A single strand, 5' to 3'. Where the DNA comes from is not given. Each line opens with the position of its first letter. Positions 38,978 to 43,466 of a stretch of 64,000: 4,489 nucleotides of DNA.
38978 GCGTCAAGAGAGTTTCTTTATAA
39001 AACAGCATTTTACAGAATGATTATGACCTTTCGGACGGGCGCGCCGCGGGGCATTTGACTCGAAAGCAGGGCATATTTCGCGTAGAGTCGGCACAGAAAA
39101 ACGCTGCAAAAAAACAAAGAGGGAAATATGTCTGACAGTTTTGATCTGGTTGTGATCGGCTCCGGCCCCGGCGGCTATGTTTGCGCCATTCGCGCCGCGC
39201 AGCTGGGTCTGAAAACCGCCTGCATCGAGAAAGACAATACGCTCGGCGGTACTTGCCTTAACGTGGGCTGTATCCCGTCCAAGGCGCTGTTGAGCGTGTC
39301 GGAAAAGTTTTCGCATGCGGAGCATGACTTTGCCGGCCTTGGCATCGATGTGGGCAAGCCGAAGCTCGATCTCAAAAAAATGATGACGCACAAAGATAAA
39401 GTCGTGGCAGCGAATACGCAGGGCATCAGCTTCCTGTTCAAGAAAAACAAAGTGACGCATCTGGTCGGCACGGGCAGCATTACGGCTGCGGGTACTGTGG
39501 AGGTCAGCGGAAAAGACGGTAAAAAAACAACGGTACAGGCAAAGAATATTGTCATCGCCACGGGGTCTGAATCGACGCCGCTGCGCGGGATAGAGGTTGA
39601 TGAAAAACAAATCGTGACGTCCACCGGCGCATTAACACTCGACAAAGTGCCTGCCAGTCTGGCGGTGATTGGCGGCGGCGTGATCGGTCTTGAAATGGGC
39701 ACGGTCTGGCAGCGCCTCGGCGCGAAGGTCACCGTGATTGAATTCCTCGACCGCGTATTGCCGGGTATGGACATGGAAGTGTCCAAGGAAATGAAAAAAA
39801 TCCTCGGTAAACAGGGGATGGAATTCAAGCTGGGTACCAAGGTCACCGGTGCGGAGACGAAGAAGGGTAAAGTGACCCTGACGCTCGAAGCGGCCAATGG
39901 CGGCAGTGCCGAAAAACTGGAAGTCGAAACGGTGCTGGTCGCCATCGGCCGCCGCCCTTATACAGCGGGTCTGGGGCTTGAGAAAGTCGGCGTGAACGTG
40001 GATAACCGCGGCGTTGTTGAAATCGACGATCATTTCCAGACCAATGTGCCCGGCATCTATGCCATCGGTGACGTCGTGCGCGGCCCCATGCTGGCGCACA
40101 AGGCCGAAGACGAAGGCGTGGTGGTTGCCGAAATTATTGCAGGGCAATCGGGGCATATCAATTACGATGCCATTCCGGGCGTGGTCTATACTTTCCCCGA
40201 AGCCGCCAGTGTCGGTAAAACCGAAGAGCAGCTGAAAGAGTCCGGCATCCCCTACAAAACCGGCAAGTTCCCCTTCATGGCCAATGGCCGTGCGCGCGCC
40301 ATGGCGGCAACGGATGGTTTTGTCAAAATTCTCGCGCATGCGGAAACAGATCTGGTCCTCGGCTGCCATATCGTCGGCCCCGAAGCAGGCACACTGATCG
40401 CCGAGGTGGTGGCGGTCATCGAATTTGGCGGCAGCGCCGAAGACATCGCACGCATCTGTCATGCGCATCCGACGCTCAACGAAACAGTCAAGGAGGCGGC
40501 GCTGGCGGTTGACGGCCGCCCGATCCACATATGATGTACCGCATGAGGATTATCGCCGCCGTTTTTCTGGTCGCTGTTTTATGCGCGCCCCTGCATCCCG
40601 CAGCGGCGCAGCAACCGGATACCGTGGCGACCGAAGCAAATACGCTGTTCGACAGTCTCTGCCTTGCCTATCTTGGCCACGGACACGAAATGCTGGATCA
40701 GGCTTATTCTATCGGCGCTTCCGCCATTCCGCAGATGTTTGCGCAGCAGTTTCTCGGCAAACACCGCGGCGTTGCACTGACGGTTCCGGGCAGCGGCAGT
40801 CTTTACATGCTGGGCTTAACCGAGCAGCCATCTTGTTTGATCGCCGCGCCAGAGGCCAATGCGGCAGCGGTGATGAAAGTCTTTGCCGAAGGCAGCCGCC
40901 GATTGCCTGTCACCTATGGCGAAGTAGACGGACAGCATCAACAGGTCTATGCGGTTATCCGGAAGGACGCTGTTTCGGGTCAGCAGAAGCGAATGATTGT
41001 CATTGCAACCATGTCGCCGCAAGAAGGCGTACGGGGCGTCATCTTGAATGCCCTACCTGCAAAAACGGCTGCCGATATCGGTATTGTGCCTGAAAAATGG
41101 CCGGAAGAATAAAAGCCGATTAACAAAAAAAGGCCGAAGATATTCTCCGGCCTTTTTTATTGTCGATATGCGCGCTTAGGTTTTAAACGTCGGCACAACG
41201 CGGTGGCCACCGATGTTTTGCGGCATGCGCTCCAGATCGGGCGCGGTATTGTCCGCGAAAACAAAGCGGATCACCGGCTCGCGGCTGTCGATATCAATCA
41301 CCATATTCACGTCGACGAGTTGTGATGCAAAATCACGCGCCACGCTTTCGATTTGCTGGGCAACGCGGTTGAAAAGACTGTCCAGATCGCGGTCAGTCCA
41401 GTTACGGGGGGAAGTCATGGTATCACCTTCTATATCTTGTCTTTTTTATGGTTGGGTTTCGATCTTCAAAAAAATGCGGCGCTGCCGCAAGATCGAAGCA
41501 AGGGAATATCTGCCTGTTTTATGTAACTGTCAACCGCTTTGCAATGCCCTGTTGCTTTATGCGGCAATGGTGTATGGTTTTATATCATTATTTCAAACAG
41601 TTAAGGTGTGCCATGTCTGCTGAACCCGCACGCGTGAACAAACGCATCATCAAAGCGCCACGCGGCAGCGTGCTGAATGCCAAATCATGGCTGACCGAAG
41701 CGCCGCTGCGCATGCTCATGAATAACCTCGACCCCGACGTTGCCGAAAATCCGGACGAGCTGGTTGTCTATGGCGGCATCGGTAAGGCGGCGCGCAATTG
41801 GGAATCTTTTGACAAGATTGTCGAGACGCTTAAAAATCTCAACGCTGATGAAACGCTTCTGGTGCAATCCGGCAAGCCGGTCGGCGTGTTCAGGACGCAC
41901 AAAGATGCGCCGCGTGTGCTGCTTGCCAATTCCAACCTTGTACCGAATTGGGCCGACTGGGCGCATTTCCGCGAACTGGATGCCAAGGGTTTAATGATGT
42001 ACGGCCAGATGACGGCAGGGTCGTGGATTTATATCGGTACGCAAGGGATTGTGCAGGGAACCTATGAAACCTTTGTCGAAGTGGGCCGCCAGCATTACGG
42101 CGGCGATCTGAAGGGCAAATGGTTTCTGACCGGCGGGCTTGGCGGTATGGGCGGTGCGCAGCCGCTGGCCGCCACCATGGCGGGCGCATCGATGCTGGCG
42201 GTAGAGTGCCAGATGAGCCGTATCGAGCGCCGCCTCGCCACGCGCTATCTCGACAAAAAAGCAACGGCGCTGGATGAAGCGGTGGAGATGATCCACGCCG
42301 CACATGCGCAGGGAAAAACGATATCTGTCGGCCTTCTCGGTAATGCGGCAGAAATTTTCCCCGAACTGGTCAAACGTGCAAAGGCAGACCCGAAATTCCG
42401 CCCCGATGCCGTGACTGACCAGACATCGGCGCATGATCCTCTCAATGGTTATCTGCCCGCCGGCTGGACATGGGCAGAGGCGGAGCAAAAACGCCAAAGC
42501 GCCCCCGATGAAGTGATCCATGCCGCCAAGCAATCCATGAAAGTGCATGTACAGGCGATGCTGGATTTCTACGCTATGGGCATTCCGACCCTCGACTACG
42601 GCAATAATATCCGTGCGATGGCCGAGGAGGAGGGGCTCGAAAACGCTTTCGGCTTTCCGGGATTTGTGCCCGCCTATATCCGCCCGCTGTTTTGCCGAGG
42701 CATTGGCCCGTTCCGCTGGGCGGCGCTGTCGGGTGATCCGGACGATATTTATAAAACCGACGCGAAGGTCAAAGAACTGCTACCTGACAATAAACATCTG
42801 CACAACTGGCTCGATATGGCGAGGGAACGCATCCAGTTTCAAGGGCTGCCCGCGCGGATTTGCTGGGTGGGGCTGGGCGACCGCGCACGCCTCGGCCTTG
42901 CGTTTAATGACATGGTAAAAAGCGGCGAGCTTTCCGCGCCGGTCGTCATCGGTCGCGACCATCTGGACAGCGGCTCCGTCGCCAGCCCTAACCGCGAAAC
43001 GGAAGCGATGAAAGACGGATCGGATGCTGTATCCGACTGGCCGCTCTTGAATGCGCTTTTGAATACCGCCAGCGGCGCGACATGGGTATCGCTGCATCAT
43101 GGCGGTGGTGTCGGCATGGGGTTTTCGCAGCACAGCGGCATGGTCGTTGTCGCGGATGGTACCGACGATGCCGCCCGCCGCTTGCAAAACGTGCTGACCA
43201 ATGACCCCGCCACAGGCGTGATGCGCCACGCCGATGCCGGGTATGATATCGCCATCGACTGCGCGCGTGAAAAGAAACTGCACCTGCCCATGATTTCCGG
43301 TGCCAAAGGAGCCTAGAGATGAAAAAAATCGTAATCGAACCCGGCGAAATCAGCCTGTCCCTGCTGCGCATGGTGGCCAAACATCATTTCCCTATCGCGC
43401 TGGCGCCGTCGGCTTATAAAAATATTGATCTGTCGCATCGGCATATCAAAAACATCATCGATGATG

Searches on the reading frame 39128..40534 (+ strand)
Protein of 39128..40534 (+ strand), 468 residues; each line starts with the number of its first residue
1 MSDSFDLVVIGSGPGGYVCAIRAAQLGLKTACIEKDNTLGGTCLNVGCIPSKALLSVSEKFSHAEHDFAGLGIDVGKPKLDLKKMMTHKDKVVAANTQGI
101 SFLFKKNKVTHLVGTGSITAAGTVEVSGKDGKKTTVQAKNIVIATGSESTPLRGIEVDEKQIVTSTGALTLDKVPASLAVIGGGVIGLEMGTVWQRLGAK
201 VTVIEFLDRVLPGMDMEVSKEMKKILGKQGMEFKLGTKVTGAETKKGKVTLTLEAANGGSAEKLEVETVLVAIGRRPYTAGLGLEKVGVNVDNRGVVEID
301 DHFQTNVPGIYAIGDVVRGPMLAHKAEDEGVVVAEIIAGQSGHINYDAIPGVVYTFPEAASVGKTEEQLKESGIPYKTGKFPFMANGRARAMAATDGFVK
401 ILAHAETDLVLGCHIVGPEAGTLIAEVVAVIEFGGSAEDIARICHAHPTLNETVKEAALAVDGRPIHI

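Call 8: search_protein_families(library=pfam, proteins=[window:39128-40534:+], max_evalue=0.01)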
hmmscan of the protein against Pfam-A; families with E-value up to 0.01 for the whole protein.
window:39128-40534:+ (468 aa): 14 families
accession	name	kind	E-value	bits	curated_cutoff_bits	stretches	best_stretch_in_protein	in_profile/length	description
PF07992.20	Pyr_redox_2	-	3.4e-76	256.9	26.1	1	5-330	1-291/291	Pyridine nucleotide-disulphide oxidoreductase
PF02852.28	Pyr_redox_dim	-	1.6e-39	134.9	25.3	1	349-458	1-110/110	Pyridine nucleotide-disulphide oxidoreductase, dimerisation domain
PF00070.33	Pyr_redox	-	2.7e-23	82.7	22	1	178-253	2-79/82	Pyridine nucleotide-disulphide oxidoreductase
PF13738.12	Pyr_redox_3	-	9.4e-11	41.9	30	1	8-314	1-305/305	Pyridine nucleotide-disulphide oxidoreductase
PF00890.30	FAD_binding_2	-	4.7e-10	39.7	20.4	1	6-42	1-37/414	FAD binding domain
PF13450.12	NAD_binding_8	-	4.5e-09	36.9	21.9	1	9-44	1-36/68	NAD(P)-binding Rossmann-like domain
PF12831.13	FAD_oxidored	-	3.4e-08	33.7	27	1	6-47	1-42/416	FAD dependent oxidoreductase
PF03486.20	HI0933_like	-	4.1e-08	33.4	50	1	6-41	2-37/244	HI0933-like protein Rossmann domain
PF13434.12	Lys_Orn_oxgnase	-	7.6e-07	29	21.3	1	121-190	131-203/339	L-lysine 6-monooxygenase/L-ornithine 5-monooxygenase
PF01134.28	GIDA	-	8.4e-06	25.5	22.1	1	6-55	1-47/391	Glucose inhibited division protein A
PF01266.30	DAO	-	0.00019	21.5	27.9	0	6-42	1-38/353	FAD dependent oxidoreductase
PF01262.27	AlaDh_PNT_C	-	0.0004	20.3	23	1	174-221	27-74/214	Alanine dehydrogenase/PNT, C-terminal domain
PF01946.23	Thi4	-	0.0021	17.8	26.2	1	6-47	19-61/235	Thi4 family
PF01494.25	FAD_binding_3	-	0.0032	17.2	22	0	6-38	3-35/349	FAD binding domain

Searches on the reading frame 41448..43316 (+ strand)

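Call 8: search_protein_families(library=pfam, proteins=[window:41448-43316:+], max_evalue=0.01)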
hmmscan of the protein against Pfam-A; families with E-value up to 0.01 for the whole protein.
window:41448-43316:+ (622 aa): 3 families
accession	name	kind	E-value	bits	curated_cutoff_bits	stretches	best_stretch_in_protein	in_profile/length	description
PF17392.7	Urocanase_C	-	3.3e-93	311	23.6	1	413-607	1-195/196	Urocanase C-terminal domain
PF01175.24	Urocanase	-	1.2e-85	286.8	23.2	1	197-410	1-209/209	Urocanase Rossmann-like domain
PF17391.7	Urocanase_N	-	4.3e-61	204.8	23.2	1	68-194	1-127/127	Urocanase N-terminal domain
